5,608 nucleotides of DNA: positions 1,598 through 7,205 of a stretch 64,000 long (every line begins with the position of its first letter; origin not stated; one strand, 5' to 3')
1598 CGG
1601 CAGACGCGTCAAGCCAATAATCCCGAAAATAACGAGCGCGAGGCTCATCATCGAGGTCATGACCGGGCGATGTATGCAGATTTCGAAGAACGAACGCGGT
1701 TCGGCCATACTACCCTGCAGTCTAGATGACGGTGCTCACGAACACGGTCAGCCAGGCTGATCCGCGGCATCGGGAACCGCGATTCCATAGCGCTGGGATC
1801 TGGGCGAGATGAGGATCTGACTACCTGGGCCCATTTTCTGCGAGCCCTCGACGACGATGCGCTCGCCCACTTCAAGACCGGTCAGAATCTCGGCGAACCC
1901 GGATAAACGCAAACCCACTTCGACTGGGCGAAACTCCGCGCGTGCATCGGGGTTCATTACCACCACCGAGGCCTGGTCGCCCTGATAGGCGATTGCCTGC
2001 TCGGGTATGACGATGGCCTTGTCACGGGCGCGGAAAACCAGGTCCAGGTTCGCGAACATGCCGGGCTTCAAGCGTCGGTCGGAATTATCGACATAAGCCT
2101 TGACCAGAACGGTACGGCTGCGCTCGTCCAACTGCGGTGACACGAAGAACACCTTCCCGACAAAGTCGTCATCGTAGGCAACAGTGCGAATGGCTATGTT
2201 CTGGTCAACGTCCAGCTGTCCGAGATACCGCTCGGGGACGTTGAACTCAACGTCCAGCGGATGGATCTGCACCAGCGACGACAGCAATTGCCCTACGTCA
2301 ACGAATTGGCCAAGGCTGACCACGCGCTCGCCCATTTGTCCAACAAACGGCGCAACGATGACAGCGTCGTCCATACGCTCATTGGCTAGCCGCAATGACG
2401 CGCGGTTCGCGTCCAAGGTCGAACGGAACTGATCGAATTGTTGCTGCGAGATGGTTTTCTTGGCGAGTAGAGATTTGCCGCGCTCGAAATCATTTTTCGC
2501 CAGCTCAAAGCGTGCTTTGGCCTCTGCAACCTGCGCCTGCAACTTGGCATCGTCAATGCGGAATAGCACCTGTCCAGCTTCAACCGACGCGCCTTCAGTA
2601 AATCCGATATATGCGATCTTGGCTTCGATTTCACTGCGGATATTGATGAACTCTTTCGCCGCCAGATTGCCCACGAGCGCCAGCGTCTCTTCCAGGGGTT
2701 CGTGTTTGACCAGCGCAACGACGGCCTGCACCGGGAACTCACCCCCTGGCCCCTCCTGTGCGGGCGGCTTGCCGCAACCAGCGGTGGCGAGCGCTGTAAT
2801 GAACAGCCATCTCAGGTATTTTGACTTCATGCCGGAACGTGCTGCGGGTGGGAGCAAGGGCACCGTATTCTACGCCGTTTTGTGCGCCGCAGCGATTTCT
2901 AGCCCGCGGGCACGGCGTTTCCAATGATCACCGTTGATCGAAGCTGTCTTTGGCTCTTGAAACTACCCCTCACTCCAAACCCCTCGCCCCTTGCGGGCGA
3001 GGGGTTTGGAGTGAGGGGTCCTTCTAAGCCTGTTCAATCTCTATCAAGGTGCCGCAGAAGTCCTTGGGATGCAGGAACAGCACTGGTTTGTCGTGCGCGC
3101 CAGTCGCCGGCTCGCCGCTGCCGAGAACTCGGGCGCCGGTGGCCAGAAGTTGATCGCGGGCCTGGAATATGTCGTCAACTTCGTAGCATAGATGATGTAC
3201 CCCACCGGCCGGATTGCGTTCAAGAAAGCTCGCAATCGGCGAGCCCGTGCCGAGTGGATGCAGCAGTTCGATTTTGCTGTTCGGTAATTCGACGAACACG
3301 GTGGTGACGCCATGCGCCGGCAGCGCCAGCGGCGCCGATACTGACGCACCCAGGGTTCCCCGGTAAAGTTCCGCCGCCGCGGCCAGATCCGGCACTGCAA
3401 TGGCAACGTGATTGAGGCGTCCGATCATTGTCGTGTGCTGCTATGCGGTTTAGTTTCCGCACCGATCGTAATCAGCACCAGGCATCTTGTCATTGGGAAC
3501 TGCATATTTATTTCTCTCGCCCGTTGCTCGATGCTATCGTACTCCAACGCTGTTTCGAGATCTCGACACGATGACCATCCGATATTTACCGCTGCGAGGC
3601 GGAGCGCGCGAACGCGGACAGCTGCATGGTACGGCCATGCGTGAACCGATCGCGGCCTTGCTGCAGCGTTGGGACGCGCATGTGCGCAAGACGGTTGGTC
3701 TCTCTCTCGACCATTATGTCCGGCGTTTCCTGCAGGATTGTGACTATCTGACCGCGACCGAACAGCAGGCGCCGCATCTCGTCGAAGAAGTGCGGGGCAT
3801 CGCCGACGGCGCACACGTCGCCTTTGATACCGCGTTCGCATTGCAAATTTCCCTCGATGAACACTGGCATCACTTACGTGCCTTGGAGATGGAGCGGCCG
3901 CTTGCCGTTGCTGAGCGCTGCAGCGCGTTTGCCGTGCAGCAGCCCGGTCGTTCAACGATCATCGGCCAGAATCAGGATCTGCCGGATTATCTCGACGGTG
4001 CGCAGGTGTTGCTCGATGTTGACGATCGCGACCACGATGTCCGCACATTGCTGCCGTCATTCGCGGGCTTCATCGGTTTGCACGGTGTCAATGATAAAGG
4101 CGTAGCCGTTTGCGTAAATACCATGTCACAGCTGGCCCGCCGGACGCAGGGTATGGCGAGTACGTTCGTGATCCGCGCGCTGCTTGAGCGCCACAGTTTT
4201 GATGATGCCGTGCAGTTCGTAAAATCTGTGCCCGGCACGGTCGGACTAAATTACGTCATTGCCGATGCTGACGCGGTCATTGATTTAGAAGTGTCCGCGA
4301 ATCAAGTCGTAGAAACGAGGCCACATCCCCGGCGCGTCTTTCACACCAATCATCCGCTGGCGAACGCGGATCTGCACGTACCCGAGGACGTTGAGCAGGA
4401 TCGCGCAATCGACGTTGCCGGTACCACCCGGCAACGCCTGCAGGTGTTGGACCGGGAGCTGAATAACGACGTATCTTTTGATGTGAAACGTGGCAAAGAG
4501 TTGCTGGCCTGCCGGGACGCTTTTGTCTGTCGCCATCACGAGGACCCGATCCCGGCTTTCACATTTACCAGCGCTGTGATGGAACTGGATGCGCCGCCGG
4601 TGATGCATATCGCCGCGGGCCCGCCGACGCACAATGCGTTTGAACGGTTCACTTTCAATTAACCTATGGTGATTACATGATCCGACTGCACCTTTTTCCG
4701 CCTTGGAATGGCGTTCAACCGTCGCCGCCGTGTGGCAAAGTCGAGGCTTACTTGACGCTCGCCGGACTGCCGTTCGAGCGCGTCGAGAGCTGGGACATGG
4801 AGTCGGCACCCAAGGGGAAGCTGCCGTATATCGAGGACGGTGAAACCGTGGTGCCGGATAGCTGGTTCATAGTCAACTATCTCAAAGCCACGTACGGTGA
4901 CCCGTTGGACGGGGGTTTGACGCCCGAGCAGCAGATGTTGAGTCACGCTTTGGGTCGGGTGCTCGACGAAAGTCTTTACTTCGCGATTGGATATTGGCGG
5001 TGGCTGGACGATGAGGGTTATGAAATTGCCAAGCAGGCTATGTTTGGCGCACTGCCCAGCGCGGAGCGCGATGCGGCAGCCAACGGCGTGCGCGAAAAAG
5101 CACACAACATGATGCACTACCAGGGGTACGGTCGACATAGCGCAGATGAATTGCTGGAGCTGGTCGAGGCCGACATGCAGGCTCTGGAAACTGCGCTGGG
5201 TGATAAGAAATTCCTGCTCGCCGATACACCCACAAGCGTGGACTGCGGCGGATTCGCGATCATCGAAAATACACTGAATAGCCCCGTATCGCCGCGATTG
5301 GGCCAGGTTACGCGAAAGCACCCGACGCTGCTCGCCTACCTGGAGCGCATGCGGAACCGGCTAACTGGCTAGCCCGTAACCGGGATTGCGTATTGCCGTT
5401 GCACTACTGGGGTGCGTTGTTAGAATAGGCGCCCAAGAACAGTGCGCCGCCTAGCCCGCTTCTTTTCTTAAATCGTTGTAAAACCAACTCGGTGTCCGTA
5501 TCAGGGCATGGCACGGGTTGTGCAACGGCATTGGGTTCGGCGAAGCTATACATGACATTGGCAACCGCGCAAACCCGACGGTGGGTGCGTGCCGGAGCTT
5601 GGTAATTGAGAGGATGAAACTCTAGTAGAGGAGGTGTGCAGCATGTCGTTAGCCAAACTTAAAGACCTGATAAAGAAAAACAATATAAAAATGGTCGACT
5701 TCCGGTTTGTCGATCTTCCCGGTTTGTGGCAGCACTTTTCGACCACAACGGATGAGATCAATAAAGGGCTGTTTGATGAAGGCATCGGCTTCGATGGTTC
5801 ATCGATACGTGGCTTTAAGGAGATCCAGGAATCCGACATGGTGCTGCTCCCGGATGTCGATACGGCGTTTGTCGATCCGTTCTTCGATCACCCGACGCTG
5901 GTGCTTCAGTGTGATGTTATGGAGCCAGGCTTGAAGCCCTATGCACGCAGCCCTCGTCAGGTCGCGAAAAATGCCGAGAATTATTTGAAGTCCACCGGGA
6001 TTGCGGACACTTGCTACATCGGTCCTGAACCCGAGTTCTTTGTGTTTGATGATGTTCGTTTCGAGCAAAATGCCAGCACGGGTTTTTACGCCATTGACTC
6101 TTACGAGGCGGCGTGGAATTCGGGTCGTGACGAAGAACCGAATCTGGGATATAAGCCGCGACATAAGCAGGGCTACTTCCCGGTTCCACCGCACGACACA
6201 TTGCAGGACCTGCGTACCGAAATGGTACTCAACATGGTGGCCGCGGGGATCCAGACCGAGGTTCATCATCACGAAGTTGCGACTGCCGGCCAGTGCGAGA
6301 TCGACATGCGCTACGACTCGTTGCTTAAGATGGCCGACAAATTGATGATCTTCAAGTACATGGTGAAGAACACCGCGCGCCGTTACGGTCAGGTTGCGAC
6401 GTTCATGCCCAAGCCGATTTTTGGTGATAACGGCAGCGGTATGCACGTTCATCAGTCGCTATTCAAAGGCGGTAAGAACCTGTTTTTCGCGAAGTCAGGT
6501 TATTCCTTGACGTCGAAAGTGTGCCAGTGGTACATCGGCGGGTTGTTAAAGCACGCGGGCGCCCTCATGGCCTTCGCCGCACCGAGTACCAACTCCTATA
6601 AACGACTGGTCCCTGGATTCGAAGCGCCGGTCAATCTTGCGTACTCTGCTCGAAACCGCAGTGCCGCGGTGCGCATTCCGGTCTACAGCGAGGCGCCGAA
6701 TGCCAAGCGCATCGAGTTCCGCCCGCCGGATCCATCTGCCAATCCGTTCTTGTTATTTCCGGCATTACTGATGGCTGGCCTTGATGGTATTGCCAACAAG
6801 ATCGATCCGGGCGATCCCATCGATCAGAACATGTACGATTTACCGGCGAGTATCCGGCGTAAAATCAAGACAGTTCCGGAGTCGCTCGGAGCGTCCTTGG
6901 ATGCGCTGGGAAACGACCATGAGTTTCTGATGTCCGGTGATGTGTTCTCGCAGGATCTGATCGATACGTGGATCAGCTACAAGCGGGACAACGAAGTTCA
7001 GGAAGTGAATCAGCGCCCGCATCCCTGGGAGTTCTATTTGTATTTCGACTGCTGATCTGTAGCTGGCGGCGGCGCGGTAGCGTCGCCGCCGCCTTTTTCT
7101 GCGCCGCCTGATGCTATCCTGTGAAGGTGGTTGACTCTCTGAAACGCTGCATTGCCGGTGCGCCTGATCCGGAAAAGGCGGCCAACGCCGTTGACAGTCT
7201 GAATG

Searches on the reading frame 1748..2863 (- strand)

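Call 52: search_protein_families(library=pfam, proteins=[window:1748-2863:-])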
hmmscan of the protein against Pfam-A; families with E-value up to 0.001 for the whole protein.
window:1748-2863:- (371 aa): 2 families
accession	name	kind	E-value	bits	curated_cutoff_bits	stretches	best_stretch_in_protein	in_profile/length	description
PF16576.10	HlyD_D23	-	1.6e-24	86.9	30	1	57-271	2-214/214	Barrel-sandwich domain of CusB or HlyD membrane-fusion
PF13437.12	HlyD_3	-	6.1e-13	49.9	22.2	1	168-268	1-106/106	HlyD family secretion protein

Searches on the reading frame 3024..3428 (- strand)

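Call 52: search_protein_families(library=pfam, proteins=[window:3024-3428:-])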
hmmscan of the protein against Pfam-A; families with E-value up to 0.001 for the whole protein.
window:3024-3428:- (134 aa): 4 families
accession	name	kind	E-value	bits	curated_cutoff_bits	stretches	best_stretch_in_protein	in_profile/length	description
PF13669.12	Glyoxalase_4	-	1.2e-21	77.4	27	1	6-118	1-109/109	Glyoxalase/Bleomycin resistance protein/Dioxygenase superfamily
PF00903.31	Glyoxalase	-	3.8e-12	47.1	20.6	1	4-106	1-100/121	Glyoxalase/Bleomycin resistance protein/Dioxygenase superfamily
PF13468.12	Glyoxalase_3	-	4.7e-06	27.2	25.1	1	5-100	1-101/176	Glyoxalase-like domain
PF18029.7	Glyoxalase_6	-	2.5e-05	25.3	23.6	1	8-110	2-92/106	Glyoxalase-like domain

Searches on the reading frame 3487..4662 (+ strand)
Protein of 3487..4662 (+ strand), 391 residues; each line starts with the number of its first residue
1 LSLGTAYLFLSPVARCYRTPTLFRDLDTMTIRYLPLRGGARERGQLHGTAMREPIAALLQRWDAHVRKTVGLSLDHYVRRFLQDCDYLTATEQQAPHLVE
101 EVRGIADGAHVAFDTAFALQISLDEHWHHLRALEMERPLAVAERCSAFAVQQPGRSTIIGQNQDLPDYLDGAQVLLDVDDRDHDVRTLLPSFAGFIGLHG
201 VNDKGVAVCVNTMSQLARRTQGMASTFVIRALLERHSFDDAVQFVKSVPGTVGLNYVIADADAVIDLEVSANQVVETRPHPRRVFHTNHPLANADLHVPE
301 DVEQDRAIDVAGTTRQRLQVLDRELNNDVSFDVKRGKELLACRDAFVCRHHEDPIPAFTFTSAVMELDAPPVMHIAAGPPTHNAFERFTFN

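Call 52: search_protein_families(library=pfam, proteins=[window:3487-4662:+])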
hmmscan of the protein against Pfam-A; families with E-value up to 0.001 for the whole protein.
window:3487-4662:+ (391 aa): 1 family
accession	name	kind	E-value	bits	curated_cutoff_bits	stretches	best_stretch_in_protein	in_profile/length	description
PF03417.21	AAT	-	1.8e-17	64.2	23.2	1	156-290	7-141/225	Acyl-coenzyme A:6-aminopenicillanic acid acyl-transferase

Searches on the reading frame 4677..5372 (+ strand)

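Call 52: search_protein_families(library=pfam, proteins=[window:4677-5372:+])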
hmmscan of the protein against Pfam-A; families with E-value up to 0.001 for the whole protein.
window:4677-5372:+ (231 aa): 8 families
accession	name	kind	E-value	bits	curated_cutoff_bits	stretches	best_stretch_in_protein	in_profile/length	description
PF17172.10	GST_N_4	-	1.2e-24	87.3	30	1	17-113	1-98/99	Glutathione S-transferase N-terminal domain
PF10568.15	Tom37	-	9.9e-15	55.4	25.1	1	19-124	1-108/124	Outer mitochondrial membrane transport complex protein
PF17171.9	GST_C_6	-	3e-13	49.8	28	1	164-225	2-64/64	Glutathione S-transferase, C-terminal domain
PF13417.12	GST_N_3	-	2.5e-08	34.6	22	1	16-76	7-74/75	Glutathione S-transferase, N-terminal domain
PF13409.12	GST_N_2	-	1.7e-05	25.8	25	1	16-71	2-69/70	Glutathione S-transferase, N-terminal domain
PF14497.11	GST_C_3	-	0.00011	22.8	21.6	1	159-228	27-94/104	Glutathione S-transferase, C-terminal domain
PF00043.30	GST_C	-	0.00011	22.7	20.7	1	145-228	13-92/93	Glutathione S-transferase, C-terminal domain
PF13410.11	GST_C_2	-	0.00052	20.5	24.9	0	156-224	4-69/69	Glutathione S-transferase, C-terminal domain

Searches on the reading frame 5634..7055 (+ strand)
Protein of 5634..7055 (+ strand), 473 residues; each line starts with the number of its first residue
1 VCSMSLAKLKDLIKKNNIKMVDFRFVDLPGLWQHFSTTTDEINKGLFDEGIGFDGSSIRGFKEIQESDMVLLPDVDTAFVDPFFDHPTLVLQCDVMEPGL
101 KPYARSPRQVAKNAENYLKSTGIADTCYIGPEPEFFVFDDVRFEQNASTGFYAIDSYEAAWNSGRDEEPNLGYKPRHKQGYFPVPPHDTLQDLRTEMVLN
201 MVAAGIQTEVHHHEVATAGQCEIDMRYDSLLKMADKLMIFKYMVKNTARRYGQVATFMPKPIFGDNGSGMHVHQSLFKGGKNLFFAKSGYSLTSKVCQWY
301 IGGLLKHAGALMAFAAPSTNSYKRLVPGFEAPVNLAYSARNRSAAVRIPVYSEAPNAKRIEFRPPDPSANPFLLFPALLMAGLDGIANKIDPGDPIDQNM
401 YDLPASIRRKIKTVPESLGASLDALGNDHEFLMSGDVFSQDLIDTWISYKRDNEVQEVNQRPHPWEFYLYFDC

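Call 52: search_protein_families(library=pfam, proteins=[window:5634-7055:+])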
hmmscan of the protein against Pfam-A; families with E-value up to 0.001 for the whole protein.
window:5634-7055:+ (473 aa): 2 families
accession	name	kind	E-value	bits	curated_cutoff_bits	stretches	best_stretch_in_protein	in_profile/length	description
PF00120.29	Gln-synt_C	-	6.5e-132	440.2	24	1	105-470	2-344/344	Glutamine synthetase, catalytic domain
PF03951.24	Gln-synt_N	-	6.1e-31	106.3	33.4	1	17-98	1-82/82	Glutamine synthetase, beta-Grasp domain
